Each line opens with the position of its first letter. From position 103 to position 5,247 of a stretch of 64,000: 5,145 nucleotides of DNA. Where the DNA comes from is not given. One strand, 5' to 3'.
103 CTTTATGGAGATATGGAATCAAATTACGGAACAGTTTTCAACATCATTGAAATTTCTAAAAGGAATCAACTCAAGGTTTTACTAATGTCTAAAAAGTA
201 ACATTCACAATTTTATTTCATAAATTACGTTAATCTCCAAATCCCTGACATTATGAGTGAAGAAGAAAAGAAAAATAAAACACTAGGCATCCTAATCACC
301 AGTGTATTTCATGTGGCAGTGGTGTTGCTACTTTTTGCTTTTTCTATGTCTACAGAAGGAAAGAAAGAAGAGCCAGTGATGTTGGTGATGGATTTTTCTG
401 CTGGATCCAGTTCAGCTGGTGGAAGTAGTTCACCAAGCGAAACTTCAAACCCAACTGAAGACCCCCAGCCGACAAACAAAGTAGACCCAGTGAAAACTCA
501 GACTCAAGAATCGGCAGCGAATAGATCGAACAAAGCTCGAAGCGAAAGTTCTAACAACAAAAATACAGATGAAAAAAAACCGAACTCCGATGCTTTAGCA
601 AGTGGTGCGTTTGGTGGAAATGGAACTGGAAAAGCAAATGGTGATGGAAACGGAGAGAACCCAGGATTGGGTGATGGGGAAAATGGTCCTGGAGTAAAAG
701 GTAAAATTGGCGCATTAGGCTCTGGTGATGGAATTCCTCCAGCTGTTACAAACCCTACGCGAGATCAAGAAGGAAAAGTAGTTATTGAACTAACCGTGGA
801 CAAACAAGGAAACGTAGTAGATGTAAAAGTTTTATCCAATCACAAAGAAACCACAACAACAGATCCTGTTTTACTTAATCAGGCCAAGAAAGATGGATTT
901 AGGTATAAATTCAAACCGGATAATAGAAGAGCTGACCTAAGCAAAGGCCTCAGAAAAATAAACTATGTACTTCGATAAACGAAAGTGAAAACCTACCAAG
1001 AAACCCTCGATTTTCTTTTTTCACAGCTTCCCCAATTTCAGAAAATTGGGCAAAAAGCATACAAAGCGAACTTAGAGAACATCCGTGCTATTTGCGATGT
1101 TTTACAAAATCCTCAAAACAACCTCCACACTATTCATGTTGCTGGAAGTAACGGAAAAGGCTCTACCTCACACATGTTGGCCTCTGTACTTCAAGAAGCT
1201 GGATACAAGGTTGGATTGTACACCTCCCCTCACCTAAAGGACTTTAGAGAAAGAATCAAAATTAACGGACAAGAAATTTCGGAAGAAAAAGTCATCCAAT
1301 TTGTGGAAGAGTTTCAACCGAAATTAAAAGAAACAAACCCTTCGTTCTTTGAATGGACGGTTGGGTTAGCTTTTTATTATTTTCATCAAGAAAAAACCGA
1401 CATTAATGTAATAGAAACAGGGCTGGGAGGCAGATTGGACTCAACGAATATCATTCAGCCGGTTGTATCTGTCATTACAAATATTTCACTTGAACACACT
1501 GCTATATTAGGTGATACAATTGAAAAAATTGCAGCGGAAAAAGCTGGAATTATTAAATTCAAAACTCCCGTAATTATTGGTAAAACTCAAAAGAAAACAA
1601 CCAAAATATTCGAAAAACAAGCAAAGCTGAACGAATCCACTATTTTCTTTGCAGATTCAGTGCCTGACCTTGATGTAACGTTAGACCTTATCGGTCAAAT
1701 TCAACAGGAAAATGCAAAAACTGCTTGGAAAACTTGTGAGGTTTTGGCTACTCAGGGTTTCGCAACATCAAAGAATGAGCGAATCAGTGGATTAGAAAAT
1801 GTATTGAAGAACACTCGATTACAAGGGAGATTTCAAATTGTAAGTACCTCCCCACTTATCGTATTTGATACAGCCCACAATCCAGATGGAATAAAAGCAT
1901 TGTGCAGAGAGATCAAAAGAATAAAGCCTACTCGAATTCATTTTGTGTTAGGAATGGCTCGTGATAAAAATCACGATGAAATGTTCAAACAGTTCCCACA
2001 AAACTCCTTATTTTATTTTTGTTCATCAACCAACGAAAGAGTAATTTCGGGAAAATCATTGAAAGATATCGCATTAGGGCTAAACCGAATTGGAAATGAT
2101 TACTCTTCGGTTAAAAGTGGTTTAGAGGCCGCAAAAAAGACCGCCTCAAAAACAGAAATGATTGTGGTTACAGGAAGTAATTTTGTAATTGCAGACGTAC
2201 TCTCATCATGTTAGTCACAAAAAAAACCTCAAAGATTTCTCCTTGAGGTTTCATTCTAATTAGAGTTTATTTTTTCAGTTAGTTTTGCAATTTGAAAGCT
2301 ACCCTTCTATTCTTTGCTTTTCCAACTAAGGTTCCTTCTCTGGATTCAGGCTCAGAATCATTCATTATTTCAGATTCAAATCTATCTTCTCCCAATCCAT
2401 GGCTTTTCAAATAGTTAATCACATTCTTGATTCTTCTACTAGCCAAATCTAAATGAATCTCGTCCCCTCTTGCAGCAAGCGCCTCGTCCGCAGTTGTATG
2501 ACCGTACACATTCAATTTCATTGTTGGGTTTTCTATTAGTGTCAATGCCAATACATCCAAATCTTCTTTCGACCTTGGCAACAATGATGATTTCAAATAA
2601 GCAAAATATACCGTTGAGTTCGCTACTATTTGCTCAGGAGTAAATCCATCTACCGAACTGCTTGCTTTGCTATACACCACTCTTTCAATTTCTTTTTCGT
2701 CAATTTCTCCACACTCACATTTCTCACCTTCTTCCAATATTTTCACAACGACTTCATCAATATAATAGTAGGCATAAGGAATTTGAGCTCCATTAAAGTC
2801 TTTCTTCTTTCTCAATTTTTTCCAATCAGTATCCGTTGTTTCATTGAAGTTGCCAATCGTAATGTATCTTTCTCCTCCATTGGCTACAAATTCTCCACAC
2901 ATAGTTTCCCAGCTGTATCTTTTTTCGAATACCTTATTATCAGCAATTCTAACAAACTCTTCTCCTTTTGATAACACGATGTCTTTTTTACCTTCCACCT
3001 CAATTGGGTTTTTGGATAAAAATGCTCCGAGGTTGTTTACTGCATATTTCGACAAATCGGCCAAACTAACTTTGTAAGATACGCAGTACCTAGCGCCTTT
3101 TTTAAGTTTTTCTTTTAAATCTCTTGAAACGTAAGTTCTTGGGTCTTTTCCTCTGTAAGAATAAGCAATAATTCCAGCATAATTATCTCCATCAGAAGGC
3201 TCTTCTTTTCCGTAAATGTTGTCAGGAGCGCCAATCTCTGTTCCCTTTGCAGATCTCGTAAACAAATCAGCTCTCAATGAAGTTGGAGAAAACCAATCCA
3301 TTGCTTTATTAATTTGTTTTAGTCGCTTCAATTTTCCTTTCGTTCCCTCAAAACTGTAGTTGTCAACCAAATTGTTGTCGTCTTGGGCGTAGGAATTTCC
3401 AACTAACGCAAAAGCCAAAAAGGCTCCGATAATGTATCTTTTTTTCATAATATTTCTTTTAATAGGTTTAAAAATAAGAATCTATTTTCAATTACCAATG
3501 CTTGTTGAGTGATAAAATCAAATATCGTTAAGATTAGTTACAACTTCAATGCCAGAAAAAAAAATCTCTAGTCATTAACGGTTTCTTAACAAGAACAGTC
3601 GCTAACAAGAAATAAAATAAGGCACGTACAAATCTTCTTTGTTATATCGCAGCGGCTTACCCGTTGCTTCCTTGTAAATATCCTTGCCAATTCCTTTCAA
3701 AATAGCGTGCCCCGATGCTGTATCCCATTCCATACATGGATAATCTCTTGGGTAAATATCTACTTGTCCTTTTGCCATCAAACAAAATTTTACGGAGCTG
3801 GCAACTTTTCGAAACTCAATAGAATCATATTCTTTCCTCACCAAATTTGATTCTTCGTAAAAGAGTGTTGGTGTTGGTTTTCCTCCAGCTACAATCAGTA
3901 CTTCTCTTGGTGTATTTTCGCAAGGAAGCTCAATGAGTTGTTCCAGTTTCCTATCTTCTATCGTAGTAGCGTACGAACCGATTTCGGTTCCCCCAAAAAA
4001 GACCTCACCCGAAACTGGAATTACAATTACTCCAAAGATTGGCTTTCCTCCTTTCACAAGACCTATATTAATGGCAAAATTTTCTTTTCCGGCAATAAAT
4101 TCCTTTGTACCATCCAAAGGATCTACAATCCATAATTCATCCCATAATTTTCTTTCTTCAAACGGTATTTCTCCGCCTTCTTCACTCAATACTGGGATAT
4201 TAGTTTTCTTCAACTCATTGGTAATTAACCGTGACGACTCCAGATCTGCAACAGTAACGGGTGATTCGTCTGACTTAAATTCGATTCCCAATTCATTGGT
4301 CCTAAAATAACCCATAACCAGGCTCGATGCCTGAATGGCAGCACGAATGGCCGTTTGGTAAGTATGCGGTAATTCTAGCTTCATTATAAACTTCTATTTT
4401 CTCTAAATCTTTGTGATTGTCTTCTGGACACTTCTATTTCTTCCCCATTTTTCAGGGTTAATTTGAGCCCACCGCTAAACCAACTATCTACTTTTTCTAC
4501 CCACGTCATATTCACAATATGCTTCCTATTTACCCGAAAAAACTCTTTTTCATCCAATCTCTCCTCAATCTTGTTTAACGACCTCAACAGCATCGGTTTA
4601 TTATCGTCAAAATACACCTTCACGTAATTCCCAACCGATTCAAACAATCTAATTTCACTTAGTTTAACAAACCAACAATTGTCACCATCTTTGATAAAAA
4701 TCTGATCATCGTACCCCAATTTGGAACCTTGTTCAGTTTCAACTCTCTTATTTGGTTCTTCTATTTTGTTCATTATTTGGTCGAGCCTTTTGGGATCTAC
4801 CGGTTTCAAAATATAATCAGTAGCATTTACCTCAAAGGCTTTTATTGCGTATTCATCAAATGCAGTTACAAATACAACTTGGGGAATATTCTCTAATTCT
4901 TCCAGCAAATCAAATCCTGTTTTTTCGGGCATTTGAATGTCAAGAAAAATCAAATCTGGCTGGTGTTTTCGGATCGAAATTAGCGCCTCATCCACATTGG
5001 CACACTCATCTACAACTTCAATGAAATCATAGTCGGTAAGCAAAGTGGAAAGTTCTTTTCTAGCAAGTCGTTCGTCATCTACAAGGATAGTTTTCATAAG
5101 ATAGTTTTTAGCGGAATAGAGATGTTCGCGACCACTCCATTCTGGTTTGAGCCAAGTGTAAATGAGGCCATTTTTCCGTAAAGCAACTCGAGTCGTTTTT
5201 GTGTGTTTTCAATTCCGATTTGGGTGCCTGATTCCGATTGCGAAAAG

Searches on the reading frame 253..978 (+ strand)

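Call 69: search_protein_families(library=ncbifam, proteins=[window:253-978:+], max_evalue=0.00001)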
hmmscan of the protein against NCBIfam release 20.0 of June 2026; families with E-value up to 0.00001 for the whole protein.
window:253-978:+ (241 aa): 1 family
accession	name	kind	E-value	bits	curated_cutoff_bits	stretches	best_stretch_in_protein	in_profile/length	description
NF008082.0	PRK10819.1-3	equivalog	3.6e-06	27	265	1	11-196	14-201/242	TonB system transport protein TonB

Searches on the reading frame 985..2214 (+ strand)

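Call 69: search_protein_families(library=ncbifam, proteins=[window:985-2214:+], max_evalue=0.00001)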
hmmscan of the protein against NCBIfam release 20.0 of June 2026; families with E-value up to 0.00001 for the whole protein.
window:985-2214:+ (409 aa): 19 families
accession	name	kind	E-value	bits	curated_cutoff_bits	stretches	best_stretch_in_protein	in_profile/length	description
TIGR01499.1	folC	subfamily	4.4e-111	372.1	162.65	1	30-407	1-398/400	bifunctional protein FolC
NF008101.0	PRK10846.1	equivalog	1e-64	218.9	360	1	13-407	15-412/422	bifunctional tetrahydrofolate synthase/dihydrofolate synthase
NF047860.1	Tet-DihydfolSynFolCMyb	equivalog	2.5e-60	204.7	700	2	27-218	43-240/468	bifunctional tetrahydrofolate synthase/dihydrofolate synthase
NF001126.0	PRK00139.1-4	equivalog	8.4e-19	67.5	373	2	213-397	262-456/486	UDP-N-acetylmuramoyl-L-alanyl-D-glutamate--2,6-diaminopimelate ligase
NF053648.1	pMurE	equivalog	3e-18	65.8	600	1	154-322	185-360/464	pseudomurein biosynthesis peptide ligase pMurE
TIGR01085.1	murE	subfamily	1.1e-17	64.1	257.3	2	200-328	247-370/472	UDP-N-acetylmuramyl-tripeptide synthetase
TIGR01143.1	murF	subfamily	3.1e-14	52.8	288.6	1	135-401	123-409/418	UDP-N-acetylmuramoyl-tripeptide--D-alanyl-D-alanine ligase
NF053647.1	pMurD2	equivalog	1e-13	51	550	1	25-76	78-128/405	pseudomurein biosynthesis peptide ligase pMurD2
NF001124.0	PRK00139.1-2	equivalog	5.9e-13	48.4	476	1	176-328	242-389/500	UDP-N-acetylmuramoyl-L-alanyl-D-glutamate--2,6-diaminopimelate ligase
NF008896.0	PRK11929.1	equivalog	1.2e-12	46.5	1023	0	39-77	104-142/965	bifunctional UDP-N-acetylmuramoyl-L-alanyl-D-glutamate--2,6-diaminopimelate ligase MurE/UDP-N-acetylmuramoyl-tripeptide--D-alanyl-D-alanine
TIGR02068.2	cya_phycin_syn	equivalog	2.5e-12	45.6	850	0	263-334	702-775/862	cyanophycin synthetase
NF053645.1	pMurC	equivalog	3.9e-12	45.6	560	0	277-361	350-438/492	pseudomurein biosynthesis peptide ligase pMurC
NF010628.0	PRK14022.1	equivalog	1.4e-11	43.8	536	1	214-330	270-381/483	UDP-N-acetylmuramoyl-L-alanyl-D-glutamate--L-lysine ligase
NF010623.0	PRK14016.1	subfamily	3.7e-11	41.9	877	1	249-336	686-779/871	cyanophycin synthetase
NF053646.1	pMurD1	equivalog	1.2e-10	40.6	610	0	21-77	82-139/465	pseudomurein biosynthesis peptide ligase pMurD1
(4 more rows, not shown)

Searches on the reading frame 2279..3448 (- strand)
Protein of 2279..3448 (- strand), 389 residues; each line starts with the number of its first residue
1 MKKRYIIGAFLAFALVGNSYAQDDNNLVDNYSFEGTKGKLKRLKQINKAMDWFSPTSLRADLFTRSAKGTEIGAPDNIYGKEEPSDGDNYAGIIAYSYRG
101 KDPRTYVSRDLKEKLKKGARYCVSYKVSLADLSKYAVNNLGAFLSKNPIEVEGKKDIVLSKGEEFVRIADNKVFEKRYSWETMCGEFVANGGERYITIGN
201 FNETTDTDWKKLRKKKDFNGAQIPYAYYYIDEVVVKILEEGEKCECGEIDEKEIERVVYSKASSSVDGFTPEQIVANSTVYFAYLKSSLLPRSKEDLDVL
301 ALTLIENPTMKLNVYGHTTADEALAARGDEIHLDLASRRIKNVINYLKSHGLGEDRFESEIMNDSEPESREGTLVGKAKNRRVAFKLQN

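Call 69: search_protein_families(library=ncbifam, proteins=[window:2279-3448:-], max_evalue=0.00001)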
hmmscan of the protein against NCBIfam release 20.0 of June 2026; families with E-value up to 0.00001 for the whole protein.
window:2279-3448:- (389 aa): 11 families
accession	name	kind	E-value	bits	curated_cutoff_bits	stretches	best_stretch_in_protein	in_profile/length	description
NF053611.1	YiaD_Gzip_OmpA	equivalog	2.4e-15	56.8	175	1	274-386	98-205/206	YiaD family glycine zipper/OmpA-like lipoprotein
NF053612.1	anchor_PA1041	equivalog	3.9e-13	49.9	250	1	269-387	120-235/236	PA1041 family peptidoglycan-binding anchor lipoprotein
NF045787.1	OmpABordt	equivalog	1.4e-09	37.9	200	1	257-384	64-186/194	outer membrane protein OmpA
NF052230.1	T9SS_PorE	exception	2.8e-08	32.5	600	1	278-368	515-600/648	PorE family type IX secretion system protein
NF033763.1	exchanger_TraB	exception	7.5e-08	30.8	700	1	272-388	386-498/522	outer membrane exchange protein TraB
NF053613.1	OMP_toxin_LptF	equivalog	5e-07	29.6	400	1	274-385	137-243/256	lipotoxin F family OmpA-related lipoprotein LptF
TIGR02802.1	Pal_lipo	equivalog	1.1e-06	28.7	125.35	1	279-386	1-103/104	peptidoglycan-associated lipoprotein Pal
NF053585.1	OMP_LP_YfiB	equivalog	1.1e-06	28.6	128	1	278-384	56-157/163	outer membrane lipoprotein YfiB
NF007804.1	PRK10510.1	equivalog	1.5e-06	27.8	307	1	279-387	113-216/219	OmpA family lipoprotein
TIGR03350.1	type_VI_ompA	equivalog_domain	1.6e-06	28.1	139.8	1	278-384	30-134/137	type VI secretion system protein TssL, long form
NF053607.1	CHU_0125_OmpA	equivalog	5.7e-06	25.1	620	1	266-387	519-636/639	CHU_0125 family OmpA-like outer membrane integrity protein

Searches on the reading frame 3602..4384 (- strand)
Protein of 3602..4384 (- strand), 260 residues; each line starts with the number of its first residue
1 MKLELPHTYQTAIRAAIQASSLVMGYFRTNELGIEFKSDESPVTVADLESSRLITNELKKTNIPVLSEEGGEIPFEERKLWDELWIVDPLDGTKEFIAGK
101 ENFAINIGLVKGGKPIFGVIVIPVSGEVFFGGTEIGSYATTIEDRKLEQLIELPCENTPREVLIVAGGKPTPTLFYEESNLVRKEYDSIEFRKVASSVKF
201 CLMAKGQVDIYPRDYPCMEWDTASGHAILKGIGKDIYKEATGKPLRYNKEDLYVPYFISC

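Call 69: search_protein_families(library=ncbifam, proteins=[window:3602-4384:-], max_evalue=0.00001)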
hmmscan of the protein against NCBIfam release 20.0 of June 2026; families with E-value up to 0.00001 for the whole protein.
window:3602-4384:- (260 aa): 6 families
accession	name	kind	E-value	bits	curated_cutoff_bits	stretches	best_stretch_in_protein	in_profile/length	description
TIGR01331.1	bisphos_cysQ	equivalog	2.7e-63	213.9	228.8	1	10-258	3-247/250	3'(2'),5'-bisphosphate nucleotidase CysQ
NF008182.0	PRK10931.1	equivalog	3.9e-42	144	379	1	16-252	9-235/246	3'(2'),5'-bisphosphate nucleotidase CysQ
TIGR02067.1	his_9_HisN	equivalog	4.6e-27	95.1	275.15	1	13-244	6-228/252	histidinol-phosphatase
TIGR01330.1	bisphos_HAL2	equivalog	7.5e-18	64.5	267.05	1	84-123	136-174/359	3'(2'),5'-bisphosphate nucleotidase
NF009321.0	PRK12676.1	equivalog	1e-11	44.4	264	1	14-139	13-139/264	bifunctional fructose-bisphosphatase/inositol-phosphate phosphatase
NF008027.1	PRK10757.1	equivalog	8.8e-11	41.2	332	1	10-230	6-221/267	inositol-1-monophosphatase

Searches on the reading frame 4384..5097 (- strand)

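Call 69: search_protein_families(library=ncbifam, proteins=[window:4384-5097:-], max_evalue=0.00001)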
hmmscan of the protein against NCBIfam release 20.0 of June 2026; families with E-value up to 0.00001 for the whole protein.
window:4384-5097:- (237 aa): 71 families (the best 25 are shown)
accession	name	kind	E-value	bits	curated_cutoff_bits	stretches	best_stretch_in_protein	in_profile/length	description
NF008677.0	PRK11697.1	equivalog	3e-52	177.3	246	1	1-234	2-234/238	two-component system response regulator BtsR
NF010684.1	PRK14084.1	equivalog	3.4e-44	151.5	375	1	1-234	1-251/254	response regulator transcription factor LytR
NF001965.0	PRK00742.1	subfamily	9.6e-15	54.6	293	1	1-104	4-113/357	chemotaxis-specific protein-glutamate methyltransferase CheB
NF007935.0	PRK10651.1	equivalog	2.4e-14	53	250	1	3-110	9-121/216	two-component system response regulator NarL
NF045944.1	ResRegRpaBCyano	equivalog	2.5e-14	53.2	330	1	5-114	2-113/229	response regulator transcription factor RpaB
TIGR02875.1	spore_0_A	equivalog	1.5e-13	50.7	200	1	2-119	4-129/262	sporulation transcription factor Spo0A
NF052445.1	RespRegMctR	equivalog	9.1e-13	48.1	300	1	2-107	3-113/205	two-component system response regulator MctR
NF008469.0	PRK11361.1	equivalog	1.5e-12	47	714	1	3-111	7-118/461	acetoacetate metabolism transcriptional regulator AtoC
NF046049.1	quorum_RR_AgrA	equivalog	1.6e-11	44.2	400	1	1-227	1-234/238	quorum-sensing response regulator AgrA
TIGR01818.1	ntrC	equivalog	1.8e-11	43.5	558.6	1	5-121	3-123/463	nitrogen regulation protein NR(I)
NF047785.1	respo_reg_MadR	equivalog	4.4e-11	42.5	300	1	1-112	1-120/209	MadR family response regulator transcription factor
NF041946.1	LuxO_transreg_Vib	equivalog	7e-11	41.6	800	1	33-135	27-136/463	quorum-sensing sigma-54 dependent transcriptional regulator LuxO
NF008318.0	PRK11107.1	equivalog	8.9e-11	40.6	890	1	1-120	668-792/920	two-component sensor histidine kinase BarA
TIGR02154.1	PhoB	equivalog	1.1e-10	41.2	296.2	1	3-120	5-124/226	phosphate regulon transcriptional regulator PhoB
NF052313.1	T9SS_RR_PorX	equivalog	1.2e-10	40.8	300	1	4-123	4-125/513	T9SS response regulator signal transducer PorX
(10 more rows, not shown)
